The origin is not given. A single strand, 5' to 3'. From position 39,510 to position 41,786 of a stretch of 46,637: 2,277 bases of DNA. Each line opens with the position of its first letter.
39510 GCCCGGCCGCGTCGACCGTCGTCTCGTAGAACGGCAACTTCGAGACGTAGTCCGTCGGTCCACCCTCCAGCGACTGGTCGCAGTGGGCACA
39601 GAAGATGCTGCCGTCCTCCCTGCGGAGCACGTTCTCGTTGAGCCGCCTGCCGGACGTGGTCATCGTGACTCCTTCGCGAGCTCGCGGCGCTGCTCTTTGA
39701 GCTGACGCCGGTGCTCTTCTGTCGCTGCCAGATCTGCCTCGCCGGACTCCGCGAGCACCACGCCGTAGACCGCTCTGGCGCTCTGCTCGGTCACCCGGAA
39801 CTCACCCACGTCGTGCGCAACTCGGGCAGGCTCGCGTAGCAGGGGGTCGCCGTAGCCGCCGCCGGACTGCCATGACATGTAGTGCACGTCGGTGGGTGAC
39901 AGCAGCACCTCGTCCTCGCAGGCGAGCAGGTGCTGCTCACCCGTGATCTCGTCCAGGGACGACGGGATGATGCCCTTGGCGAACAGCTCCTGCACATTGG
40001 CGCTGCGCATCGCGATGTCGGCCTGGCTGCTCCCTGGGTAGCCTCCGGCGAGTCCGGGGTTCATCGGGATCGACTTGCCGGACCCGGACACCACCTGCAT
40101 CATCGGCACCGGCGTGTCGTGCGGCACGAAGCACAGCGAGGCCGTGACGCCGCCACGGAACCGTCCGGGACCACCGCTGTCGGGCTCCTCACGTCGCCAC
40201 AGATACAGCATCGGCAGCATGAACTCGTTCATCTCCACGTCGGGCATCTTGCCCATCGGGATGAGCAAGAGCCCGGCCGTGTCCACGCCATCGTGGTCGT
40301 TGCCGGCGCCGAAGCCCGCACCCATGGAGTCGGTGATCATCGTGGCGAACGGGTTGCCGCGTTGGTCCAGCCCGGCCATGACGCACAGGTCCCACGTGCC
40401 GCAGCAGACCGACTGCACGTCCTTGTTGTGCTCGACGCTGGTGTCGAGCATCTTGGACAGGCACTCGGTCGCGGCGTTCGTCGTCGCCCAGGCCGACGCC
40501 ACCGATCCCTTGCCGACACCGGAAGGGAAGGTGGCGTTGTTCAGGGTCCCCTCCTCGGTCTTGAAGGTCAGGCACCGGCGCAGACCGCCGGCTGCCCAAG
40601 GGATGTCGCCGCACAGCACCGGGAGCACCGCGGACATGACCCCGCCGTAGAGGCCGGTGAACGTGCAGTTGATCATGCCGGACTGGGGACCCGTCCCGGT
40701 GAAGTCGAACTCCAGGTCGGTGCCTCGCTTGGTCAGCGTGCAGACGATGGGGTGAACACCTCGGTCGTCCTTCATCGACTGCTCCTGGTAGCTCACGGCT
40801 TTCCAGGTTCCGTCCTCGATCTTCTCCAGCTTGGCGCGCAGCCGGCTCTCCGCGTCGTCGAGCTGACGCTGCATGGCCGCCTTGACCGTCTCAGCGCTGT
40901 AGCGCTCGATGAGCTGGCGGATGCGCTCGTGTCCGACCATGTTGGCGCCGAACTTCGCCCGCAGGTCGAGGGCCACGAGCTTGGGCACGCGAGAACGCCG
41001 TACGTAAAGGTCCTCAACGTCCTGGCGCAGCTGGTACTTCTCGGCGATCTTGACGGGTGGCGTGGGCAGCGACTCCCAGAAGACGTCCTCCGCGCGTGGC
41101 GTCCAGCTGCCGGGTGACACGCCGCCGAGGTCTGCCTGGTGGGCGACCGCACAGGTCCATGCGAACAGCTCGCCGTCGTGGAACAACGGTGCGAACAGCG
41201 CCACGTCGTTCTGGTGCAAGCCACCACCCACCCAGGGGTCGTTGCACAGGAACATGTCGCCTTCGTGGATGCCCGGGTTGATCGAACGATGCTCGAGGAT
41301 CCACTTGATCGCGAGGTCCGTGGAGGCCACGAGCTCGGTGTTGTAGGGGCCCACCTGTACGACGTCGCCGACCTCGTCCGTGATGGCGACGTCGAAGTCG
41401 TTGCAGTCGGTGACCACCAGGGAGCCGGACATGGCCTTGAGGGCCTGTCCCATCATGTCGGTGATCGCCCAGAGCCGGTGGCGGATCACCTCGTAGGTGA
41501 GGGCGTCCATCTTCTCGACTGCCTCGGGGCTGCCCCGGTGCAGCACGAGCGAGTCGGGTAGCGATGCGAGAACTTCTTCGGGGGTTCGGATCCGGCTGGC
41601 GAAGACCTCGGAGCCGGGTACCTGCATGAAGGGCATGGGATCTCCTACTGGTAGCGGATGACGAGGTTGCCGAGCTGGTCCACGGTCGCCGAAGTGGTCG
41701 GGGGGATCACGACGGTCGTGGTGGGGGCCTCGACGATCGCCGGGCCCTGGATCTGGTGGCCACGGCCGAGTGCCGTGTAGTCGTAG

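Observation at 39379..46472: ALDH, Zn-ADH, HyuA, HyuB and mini-gamma operon: an acetone/acetophenone-carboxylase-like ATP-dependent enzyme of unknown substrate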

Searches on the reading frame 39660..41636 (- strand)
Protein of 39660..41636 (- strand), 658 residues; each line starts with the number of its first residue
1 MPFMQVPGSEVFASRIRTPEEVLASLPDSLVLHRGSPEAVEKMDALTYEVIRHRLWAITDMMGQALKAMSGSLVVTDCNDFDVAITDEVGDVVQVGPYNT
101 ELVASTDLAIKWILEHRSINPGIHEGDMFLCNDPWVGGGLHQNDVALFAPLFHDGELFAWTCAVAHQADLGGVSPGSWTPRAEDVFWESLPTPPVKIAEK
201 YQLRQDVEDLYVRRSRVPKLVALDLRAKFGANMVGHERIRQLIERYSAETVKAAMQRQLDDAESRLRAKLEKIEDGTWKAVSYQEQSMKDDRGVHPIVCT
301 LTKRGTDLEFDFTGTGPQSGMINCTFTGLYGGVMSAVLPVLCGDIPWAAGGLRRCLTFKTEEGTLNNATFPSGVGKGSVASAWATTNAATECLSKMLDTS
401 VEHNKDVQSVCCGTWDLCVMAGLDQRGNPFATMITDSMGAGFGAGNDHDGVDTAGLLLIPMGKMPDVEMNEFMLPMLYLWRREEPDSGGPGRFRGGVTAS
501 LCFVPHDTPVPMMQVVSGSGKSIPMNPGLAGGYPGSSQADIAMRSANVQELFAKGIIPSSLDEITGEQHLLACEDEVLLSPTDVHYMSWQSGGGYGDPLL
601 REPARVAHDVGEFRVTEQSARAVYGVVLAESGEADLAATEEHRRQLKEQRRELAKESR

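Call 3: search_protein_families(library=pfam, proteins=[window:39660-41636:-], max_evalue=0.01)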
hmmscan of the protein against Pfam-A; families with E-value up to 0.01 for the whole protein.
window:39660-41636:- (658 aa): 1 family
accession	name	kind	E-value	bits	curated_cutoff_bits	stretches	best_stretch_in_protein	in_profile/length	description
PF02538.19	Hydantoinase_B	-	3e-117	392.7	26.8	1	44-598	1-519/519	Hydantoinase B/oxoprolinase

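Call 4: search_protein_families(library=ncbifam, proteins=[window:39660-41636:-], max_evalue=0.01)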
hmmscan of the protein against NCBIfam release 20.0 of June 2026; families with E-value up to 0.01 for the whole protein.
window:39660-41636:- (658 aa): 2 families
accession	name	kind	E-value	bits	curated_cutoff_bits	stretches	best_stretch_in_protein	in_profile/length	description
NF042976.1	AcphenoCarb_ApcD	equivalog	3.3e-66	224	1500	1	40-652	26-645/685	acetophenone carboxylase subunit delta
NF050157.1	CapLactmsBetCapB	equivalog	6e-61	206.4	1000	1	44-643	2-575/577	caprolactamase subunit beta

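Call 8: search_solved_structures(query=window:39660-41636:-, max_evalue=0.001)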
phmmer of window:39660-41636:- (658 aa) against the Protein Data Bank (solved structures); distinct sequences matched with E-value up to 0.001: 5.
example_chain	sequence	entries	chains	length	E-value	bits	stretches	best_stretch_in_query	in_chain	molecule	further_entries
5l9w_A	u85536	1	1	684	4.9e-57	196.5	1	78-645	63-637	Acetophenone carboxylase delta subunit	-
6yra_B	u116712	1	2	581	3.3e-46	160.8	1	43-643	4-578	Hydantoinase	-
7hk5_A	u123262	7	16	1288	2e-36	128.4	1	39-644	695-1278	N-methylhydantoinase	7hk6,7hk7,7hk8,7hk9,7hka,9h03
5m45_A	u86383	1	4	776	1.3e-34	122.5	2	431-650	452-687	Acetone carboxylase alpha subunit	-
5svb_A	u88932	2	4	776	1.9e-34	121.9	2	431-650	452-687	Acetone carboxylase alpha subunit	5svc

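Call 38: search_solved_structures(query=window:39660-41636:-, max_evalue=0.001, show_alignments=4)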
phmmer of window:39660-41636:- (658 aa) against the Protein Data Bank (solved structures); distinct sequences matched with E-value up to 0.001: 5.
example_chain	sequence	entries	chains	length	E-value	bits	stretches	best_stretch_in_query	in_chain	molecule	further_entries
5l9w_A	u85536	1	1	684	4.9e-57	196.5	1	78-645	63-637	Acetophenone carboxylase delta subunit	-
6yra_B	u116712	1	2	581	3.3e-46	160.8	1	43-643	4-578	Hydantoinase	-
7hk5_A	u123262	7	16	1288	2e-36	128.4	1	39-644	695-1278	N-methylhydantoinase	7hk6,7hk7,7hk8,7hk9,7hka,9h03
5m45_A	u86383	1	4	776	1.3e-34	122.5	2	431-650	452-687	Acetone carboxylase alpha subunit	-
5svb_A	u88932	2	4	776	1.9e-34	121.9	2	431-650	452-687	Acetone carboxylase alpha subunit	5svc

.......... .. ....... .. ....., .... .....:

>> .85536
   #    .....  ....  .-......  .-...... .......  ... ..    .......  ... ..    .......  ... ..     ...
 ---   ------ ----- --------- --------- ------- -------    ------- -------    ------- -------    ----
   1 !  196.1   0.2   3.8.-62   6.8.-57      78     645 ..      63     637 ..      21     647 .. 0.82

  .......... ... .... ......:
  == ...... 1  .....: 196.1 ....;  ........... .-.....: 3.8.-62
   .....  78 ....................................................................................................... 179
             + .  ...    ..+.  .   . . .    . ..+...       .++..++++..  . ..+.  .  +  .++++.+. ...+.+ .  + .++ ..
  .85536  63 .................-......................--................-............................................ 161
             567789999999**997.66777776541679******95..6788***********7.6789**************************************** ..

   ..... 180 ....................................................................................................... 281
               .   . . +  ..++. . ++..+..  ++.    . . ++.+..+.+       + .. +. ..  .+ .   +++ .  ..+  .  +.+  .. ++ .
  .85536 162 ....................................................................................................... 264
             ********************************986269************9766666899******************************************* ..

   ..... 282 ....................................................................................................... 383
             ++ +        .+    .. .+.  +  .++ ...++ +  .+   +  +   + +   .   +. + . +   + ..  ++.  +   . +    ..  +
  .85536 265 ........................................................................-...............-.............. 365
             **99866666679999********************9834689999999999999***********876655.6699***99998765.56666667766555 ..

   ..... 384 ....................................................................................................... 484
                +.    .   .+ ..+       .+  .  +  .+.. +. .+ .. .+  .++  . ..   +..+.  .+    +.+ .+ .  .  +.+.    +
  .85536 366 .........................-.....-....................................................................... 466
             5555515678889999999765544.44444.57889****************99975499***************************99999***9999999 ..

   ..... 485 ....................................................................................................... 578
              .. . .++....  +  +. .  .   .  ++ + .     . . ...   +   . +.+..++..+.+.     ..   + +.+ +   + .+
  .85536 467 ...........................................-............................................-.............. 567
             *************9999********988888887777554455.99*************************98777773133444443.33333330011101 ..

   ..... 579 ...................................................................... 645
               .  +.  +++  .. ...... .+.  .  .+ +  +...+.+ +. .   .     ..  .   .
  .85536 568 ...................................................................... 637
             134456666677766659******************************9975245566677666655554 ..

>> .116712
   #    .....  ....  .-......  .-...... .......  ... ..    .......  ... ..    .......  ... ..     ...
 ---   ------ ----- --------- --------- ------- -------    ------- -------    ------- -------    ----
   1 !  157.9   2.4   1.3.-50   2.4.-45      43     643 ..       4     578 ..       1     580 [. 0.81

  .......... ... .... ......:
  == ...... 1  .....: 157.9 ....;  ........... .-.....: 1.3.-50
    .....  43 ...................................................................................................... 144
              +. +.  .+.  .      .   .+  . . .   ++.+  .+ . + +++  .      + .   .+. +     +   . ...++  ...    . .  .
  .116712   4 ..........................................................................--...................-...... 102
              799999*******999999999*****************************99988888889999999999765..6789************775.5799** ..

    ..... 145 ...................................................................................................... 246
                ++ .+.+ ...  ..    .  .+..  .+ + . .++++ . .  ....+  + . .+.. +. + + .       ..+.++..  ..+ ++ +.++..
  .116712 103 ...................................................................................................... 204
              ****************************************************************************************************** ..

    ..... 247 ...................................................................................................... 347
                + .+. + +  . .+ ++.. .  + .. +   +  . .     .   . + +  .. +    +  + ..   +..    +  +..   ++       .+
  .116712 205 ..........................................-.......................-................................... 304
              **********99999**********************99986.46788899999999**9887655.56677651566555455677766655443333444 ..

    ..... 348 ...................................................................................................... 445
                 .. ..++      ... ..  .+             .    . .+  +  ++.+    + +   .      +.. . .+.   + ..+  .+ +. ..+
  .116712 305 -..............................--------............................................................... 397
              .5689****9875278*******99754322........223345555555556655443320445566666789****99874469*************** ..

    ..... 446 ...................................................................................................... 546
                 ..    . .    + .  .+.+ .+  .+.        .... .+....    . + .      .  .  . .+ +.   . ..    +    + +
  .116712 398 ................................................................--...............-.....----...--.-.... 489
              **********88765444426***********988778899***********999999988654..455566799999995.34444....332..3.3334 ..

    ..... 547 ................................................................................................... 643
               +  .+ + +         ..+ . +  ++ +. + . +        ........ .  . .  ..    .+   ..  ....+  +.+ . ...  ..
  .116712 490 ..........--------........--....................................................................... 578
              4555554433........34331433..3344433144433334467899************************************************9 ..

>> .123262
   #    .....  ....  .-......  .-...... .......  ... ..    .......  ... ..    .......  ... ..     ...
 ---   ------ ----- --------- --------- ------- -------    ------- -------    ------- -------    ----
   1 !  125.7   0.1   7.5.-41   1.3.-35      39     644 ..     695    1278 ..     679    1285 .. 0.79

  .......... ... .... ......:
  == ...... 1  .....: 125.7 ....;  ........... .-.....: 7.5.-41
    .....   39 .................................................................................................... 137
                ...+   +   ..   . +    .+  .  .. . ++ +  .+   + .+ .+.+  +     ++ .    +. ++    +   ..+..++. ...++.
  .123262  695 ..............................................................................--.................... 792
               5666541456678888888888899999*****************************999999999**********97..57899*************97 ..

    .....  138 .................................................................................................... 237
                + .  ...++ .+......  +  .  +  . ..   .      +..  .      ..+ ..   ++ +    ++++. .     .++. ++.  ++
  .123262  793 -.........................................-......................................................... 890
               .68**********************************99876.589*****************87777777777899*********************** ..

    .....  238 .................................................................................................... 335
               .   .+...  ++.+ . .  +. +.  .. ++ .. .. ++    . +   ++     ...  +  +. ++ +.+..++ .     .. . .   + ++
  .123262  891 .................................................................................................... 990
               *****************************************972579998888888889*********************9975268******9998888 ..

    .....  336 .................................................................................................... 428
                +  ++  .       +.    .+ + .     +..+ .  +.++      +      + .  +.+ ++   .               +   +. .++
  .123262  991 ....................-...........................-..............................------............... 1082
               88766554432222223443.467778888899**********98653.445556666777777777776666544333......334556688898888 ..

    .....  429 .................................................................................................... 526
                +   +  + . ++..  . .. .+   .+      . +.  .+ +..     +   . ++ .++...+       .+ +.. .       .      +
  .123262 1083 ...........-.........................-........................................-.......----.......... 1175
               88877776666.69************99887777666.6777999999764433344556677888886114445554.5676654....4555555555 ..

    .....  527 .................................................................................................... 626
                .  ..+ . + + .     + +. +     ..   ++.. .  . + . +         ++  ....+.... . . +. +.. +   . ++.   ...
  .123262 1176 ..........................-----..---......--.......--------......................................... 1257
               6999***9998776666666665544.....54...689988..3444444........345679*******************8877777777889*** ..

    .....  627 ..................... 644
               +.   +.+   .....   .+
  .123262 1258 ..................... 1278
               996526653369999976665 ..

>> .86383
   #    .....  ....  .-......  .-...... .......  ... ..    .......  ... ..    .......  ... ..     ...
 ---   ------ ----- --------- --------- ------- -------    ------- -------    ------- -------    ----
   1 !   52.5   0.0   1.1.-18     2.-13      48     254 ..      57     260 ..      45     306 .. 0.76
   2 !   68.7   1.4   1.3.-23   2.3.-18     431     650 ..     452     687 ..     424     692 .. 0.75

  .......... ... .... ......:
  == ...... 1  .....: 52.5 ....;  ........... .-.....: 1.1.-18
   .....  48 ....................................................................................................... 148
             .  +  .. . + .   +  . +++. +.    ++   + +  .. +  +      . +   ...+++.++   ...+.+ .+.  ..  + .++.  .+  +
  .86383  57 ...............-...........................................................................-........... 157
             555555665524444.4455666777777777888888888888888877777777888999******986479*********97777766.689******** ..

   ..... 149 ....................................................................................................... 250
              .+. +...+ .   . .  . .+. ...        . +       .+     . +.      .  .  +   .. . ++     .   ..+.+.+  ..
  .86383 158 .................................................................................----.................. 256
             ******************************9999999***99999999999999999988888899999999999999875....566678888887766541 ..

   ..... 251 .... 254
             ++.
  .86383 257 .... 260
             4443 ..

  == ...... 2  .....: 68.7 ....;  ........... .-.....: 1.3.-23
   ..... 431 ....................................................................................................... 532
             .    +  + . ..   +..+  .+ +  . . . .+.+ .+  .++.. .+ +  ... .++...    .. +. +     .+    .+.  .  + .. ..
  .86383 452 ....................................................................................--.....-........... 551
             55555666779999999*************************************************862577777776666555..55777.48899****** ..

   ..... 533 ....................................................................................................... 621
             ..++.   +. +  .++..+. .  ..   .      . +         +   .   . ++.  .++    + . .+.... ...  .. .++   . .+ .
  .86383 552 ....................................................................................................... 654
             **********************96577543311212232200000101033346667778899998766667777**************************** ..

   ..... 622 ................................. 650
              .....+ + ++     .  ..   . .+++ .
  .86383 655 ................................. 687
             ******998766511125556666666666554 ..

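Call 51: search_solved_structures(query=A3, max_evalue=0.001)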
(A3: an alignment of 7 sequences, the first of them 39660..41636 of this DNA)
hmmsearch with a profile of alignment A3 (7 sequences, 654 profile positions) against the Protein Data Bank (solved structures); distinct sequences matched with E-value up to 0.001: 5.
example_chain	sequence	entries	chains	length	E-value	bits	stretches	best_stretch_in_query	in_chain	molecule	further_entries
5l9w_A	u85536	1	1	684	2.7e-93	316.4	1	34-650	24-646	Acetophenone carboxylase delta subunit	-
6yra_B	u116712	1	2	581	4.1e-74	253.1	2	37-503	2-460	Hydantoinase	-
5m45_A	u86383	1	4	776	4.9e-73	249.5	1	40-650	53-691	Acetone carboxylase alpha subunit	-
5svb_A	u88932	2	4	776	7.2e-73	249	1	40-650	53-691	Acetone carboxylase alpha subunit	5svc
7hk5_A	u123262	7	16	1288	1.5e-65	224.8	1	38-641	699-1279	N-methylhydantoinase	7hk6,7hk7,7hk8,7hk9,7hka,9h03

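Call 71: search_dna_similar(query=window:39660-41636:-, collection=plasmids, mode=protein, max_rows=15)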
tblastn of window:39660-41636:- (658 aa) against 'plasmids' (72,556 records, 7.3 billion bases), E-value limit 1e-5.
Records with a match: 951; places in all: 1324; records where one place covers at least 80% of the query: 688.
Best place of each record, by identity: <60% 951.
By first word of the organism name: Agrobacterium 173; Rhizobium 160; Sinorhizobium 115; Pseudosulfitobacter 49; Paracoccus 34; Rhodococcus 22; Sulfitobacter 20; Ensifer 15; Roseomonas 14; Paraburkholderia 14; and 111 more.
By predicted mobility (MOB-suite, as given by PLSDB): non-mobilizable 552; conjugative 280; mobilizable 119.
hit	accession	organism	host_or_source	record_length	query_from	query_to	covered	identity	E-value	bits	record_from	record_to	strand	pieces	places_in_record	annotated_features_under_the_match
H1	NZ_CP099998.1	Natronosalvus halobius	cell culture,sediment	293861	5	655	99%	41.8%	8e-174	556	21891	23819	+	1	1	hydantoinase B/oxoprolinase family protein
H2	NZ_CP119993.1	Halomarina sp. PSR21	cell culture,saline soil from Tarim ...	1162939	19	634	94%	40.9%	1e-137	452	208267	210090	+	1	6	record has no annotation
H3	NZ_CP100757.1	Natrinema gelatinilyticum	marine sediment,sediment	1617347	19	650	96%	39.7%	1e-134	443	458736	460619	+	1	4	record has no annotation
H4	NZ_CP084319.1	Haloterrigena alkaliphila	Salt lake,Salt lake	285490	19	650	96%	39.5%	4e-135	445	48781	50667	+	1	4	hydantoinase B/oxoprolinase family protein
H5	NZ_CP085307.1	Haladaptatus pallidirubidus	cell culture,saline soil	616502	38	650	93%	39.5%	2e-132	437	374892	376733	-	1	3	hydantoinase B/oxoprolinase family protein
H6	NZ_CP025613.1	Niveispirillum cyanobacteriorum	sing cell,cyanobacterial aggregates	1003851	7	650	98%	34.1%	2e-107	364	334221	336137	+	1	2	none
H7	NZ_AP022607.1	Mycobacterium branderi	-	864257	34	650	94%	34.4%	4e-103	352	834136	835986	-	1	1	hydantoinase B/oxoprolinase family protein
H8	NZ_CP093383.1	Rhodococcus opacus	cell culture,forest soil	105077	43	654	93%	33.7%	5e-91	317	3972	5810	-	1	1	hydantoinase B/oxoprolinase family protein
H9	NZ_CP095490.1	Halorientalis marina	cell culture,salt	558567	43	654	93%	33.4%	7e-93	322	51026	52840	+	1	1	hydantoinase B/oxoprolinase family protein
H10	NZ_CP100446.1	Natrinema caseinilyticum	marine sediment,sediment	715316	44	658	93%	32.7%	3e-88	308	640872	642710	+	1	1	hydantoinase B/oxoprolinase family protein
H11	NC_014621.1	Ketogulonicigenium vulgare Y25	-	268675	44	643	91%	31.8%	3e-23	221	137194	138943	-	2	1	hydantoinase B/oxoprolinase family protein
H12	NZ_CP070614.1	Rhodococcus pseudokoreensis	cell culture,rhizosphere of apple ...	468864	35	650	94%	30.7%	2e-83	295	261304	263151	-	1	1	hydantoinase B/oxoprolinase family protein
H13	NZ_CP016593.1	Ketogulonicigenium vulgare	cell culture,China: Zibo, Shandong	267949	44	643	91%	31.2%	1e-51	200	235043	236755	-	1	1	hydantoinase B/oxoprolinase family protein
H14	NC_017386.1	Ketogulonicigenium vulgare WSH-001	-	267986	44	643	91%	31.2%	1e-51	200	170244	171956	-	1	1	hydantoinase B/oxoprolinase family protein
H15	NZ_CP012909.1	Ketogulonicigenium vulgare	cell culture,Tianjin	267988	44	643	91%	31.2%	1e-51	200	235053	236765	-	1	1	hydantoinase B/oxoprolinase family protein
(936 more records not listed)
